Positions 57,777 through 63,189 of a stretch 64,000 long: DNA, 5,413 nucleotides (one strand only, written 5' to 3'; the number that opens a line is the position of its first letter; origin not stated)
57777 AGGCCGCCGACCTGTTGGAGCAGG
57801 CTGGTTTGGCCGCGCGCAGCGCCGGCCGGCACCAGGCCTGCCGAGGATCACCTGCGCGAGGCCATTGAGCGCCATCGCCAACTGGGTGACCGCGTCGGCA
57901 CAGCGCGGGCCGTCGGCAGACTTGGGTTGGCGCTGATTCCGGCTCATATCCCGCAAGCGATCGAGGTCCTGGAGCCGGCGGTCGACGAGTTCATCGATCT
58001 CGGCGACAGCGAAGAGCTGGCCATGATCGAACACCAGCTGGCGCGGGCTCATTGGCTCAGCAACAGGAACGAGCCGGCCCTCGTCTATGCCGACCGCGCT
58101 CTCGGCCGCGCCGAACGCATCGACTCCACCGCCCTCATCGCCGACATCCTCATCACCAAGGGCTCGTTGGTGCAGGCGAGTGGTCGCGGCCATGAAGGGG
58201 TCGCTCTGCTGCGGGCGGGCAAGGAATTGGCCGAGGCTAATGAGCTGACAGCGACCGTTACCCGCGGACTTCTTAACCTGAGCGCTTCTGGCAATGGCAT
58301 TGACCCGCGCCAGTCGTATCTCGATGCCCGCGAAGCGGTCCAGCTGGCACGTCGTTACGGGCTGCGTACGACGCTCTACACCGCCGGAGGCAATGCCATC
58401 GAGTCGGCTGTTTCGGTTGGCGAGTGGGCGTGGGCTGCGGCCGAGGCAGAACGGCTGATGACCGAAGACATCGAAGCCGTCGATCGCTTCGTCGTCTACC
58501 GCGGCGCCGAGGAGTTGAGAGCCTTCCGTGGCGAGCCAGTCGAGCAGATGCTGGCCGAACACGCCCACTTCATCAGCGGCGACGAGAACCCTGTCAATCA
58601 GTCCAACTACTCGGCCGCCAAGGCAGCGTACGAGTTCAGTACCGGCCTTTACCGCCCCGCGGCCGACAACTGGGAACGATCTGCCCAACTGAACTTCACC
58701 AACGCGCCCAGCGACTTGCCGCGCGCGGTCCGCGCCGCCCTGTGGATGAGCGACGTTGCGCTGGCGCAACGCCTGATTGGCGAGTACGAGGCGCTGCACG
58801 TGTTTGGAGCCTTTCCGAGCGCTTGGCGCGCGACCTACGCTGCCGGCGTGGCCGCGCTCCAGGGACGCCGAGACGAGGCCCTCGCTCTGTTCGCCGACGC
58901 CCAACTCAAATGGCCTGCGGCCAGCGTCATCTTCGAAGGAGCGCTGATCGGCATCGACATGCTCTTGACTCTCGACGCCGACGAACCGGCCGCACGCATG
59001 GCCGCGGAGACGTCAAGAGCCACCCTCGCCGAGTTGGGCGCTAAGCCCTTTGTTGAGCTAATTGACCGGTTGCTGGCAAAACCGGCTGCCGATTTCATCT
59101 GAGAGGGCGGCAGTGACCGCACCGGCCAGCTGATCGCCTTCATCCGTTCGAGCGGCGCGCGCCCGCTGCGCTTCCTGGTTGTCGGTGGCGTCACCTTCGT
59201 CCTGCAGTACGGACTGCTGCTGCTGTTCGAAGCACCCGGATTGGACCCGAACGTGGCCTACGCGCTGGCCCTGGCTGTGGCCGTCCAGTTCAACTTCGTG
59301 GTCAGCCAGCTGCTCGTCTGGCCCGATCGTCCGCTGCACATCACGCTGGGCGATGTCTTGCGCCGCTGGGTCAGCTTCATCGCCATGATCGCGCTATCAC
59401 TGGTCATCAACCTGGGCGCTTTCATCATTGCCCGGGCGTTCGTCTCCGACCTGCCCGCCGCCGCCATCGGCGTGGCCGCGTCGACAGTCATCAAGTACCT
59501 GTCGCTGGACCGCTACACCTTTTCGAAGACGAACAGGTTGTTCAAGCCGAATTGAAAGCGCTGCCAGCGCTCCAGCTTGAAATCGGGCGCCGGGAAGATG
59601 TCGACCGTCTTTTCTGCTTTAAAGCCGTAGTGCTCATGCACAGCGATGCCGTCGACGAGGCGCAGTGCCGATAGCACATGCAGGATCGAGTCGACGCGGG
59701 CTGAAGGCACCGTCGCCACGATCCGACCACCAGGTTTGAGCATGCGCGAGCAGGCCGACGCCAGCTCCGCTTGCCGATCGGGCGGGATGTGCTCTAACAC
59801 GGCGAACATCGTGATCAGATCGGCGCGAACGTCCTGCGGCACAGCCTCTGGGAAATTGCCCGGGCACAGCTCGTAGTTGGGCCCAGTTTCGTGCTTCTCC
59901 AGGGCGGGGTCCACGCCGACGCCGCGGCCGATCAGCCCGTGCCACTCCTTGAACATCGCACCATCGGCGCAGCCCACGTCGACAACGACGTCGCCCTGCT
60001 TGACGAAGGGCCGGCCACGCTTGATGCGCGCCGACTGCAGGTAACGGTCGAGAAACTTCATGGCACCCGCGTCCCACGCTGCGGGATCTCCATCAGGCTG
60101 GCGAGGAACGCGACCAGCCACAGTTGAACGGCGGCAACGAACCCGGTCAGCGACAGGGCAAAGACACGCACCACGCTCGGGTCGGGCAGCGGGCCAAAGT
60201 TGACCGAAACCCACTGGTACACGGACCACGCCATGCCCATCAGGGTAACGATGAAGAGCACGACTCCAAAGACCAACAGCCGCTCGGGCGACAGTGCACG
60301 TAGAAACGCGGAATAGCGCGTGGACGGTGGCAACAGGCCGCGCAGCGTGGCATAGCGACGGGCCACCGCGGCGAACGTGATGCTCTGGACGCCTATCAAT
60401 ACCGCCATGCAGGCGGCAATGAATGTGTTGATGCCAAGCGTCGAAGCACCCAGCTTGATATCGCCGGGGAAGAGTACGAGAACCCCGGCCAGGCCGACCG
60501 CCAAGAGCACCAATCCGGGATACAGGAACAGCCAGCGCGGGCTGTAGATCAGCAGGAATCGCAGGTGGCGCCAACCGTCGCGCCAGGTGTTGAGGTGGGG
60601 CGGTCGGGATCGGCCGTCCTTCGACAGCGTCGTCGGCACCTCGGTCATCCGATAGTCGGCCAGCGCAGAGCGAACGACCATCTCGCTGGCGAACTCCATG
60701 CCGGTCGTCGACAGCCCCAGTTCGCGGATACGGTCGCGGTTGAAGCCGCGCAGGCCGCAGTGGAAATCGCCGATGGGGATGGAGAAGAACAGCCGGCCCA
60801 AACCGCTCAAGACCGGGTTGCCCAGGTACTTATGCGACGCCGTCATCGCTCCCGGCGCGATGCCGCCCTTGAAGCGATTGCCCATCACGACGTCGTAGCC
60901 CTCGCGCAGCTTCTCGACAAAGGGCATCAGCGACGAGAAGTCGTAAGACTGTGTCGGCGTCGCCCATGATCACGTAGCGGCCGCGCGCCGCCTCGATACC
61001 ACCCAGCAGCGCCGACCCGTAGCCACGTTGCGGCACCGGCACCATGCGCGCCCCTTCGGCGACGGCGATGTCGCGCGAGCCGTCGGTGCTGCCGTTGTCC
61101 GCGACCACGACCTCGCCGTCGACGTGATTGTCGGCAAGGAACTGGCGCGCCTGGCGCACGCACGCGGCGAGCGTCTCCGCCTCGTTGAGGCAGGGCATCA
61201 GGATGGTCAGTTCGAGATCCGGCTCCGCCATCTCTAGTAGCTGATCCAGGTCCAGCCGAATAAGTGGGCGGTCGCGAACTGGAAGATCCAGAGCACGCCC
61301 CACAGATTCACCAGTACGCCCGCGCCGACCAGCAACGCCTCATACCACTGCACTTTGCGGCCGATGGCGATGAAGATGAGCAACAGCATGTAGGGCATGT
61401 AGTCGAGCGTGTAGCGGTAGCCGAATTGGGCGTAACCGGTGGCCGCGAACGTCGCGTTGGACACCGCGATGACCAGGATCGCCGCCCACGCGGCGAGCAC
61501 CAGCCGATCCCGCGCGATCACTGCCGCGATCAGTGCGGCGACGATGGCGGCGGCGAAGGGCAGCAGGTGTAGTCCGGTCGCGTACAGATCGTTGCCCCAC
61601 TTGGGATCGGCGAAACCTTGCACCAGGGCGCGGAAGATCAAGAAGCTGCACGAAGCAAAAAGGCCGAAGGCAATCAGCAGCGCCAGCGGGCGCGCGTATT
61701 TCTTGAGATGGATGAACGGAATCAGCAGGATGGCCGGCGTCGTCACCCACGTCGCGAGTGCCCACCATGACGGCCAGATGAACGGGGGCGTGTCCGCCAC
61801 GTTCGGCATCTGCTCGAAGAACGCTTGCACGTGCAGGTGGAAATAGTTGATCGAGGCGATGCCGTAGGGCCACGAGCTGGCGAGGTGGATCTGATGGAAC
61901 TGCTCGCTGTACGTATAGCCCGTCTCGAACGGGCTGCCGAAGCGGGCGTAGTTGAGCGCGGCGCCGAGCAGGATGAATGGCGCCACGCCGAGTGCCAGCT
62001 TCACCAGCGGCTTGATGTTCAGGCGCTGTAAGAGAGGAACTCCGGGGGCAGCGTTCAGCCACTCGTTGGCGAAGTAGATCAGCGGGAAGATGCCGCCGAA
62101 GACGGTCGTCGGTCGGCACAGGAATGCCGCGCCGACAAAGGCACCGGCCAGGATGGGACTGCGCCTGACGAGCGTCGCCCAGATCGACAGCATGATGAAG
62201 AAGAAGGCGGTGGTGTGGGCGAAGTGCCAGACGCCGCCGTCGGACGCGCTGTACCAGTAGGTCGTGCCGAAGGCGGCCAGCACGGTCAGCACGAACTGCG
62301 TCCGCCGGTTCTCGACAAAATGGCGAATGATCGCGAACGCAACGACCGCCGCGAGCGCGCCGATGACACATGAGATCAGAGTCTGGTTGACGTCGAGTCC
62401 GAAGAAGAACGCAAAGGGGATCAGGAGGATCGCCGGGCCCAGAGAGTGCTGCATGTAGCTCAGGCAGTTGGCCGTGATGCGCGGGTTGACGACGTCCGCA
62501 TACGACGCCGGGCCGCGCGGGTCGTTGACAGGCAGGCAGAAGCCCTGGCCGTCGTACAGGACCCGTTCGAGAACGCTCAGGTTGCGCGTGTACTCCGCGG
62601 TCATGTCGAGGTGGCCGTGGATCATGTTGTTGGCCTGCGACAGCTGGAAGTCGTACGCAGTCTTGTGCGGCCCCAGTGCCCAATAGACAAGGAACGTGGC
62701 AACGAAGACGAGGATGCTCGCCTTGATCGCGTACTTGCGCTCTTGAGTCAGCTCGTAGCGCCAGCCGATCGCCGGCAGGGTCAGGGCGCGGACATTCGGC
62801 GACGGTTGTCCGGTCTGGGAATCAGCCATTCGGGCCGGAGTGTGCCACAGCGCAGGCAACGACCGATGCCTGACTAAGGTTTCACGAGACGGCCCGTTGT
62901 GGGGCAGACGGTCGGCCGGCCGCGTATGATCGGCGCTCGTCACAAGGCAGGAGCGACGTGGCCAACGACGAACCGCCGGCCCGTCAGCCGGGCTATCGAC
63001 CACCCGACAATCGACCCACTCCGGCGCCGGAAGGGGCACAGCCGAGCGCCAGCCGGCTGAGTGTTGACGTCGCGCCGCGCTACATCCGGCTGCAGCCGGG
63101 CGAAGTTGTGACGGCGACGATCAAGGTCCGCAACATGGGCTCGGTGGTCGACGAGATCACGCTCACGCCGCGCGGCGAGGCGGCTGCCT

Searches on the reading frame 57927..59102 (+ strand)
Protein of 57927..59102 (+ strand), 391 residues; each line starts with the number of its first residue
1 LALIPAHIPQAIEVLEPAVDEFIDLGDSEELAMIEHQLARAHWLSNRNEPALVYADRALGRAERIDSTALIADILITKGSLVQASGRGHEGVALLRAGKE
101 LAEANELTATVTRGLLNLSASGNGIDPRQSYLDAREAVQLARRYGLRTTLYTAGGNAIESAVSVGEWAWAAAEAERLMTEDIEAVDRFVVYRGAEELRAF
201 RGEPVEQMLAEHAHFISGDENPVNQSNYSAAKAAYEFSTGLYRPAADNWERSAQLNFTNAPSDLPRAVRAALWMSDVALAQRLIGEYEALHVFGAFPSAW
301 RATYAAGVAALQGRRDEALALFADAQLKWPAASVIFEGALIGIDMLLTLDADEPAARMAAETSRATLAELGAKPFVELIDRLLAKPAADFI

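Call 10: search_protein_families(library=pfam, proteins=[window:57927-59102:+], max_evalue=0.01)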
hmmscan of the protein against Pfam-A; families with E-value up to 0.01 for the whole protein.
window:57927-59102:+ (391 aa): 1 family
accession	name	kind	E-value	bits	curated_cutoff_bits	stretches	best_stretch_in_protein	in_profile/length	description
PF13424.12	TPR_12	-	0.0012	19.4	30.1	1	10-63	21-76/77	Tetratricopeptide repeat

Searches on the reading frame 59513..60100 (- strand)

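Call 46: search_protein_families(library=pfam, proteins=[window:59513-60100:-], max_evalue=0.001)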
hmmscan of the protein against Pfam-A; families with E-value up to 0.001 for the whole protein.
window:59513-60100:- (195 aa): 5 families
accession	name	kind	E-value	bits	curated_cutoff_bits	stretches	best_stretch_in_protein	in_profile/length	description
PF13489.12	Methyltransf_23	-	5.3e-13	49.5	27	1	26-151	13-134/164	Methyltransferase domain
PF13649.12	Methyltransf_25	-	2.8e-08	34.8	27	1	39-125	1-97/97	Methyltransferase domain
PF08241.18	Methyltransf_11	-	4.6e-08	34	21.2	1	40-128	1-94/95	Methyltransferase domain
PF08242.18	Methyltransf_12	-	2.7e-07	31.7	30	1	40-127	1-98/98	Methyltransferase domain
PF13847.12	Methyltransf_31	-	6.2e-05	23.2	27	0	35-134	3-114/145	Methyltransferase domain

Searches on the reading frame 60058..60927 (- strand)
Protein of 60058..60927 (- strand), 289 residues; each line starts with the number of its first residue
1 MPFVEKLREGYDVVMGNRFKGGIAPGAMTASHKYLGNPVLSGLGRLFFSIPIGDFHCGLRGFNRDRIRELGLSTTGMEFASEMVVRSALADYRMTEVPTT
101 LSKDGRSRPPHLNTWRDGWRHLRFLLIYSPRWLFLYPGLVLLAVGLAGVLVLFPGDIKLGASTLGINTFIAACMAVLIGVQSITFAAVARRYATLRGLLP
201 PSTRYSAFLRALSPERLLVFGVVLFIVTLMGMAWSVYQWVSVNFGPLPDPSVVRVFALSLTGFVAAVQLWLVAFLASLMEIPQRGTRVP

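Call 46: search_protein_families(library=pfam, proteins=[window:60058-60927:-], max_evalue=0.001)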
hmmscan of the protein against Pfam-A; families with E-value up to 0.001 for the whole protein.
window:60058-60927:- (289 aa): 0 families

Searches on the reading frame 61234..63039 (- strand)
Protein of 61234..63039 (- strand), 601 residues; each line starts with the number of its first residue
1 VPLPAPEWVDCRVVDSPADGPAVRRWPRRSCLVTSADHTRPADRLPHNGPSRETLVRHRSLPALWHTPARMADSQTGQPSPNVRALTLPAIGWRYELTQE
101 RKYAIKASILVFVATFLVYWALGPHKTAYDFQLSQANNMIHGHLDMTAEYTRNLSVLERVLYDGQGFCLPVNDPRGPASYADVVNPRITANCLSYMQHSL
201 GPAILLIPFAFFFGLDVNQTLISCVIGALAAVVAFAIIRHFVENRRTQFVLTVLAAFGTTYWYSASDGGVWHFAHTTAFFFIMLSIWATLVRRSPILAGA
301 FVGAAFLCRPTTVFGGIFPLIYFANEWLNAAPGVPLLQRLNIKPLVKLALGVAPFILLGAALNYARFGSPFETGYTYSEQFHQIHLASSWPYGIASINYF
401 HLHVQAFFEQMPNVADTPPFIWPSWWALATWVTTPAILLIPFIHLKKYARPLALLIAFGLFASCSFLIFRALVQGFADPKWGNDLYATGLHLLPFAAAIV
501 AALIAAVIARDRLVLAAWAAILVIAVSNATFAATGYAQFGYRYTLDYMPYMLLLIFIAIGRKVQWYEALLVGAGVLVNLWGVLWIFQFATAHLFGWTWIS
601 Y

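Call 10: search_protein_families(library=pfam, proteins=[window:61234-63039:-], max_evalue=0.01)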
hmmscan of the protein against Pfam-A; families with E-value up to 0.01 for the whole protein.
window:61234-63039:- (601 aa): 0 families

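Call 29: find_related_loci(query=window:61237-62829:-, collection=genome_contigs, flank=10000)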
Query seq(531 aa) (531 aa) in genome_contigs; peptide patterns used: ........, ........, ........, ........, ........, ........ (x = any residue, [..] = any of these).
21 stretches matched a pattern; 2 encode a relative of the query (tblastn E <= 1e-3); 2 distinct loci.
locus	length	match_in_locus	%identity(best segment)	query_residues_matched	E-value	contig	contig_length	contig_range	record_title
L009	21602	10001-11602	87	1-531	0e+0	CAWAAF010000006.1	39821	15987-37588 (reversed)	MAG: uncultured Chloroflexia bacterium isolate MFD00392.bin.2.278 genome assembly, contig: contig_50355, whole genome sh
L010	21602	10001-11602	87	1-531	0e+0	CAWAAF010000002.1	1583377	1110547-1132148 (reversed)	MAG: uncultured Chloroflexia bacterium isolate MFD00392.bin.2.278 genome assembly, contig: contig_12635, whole genome sh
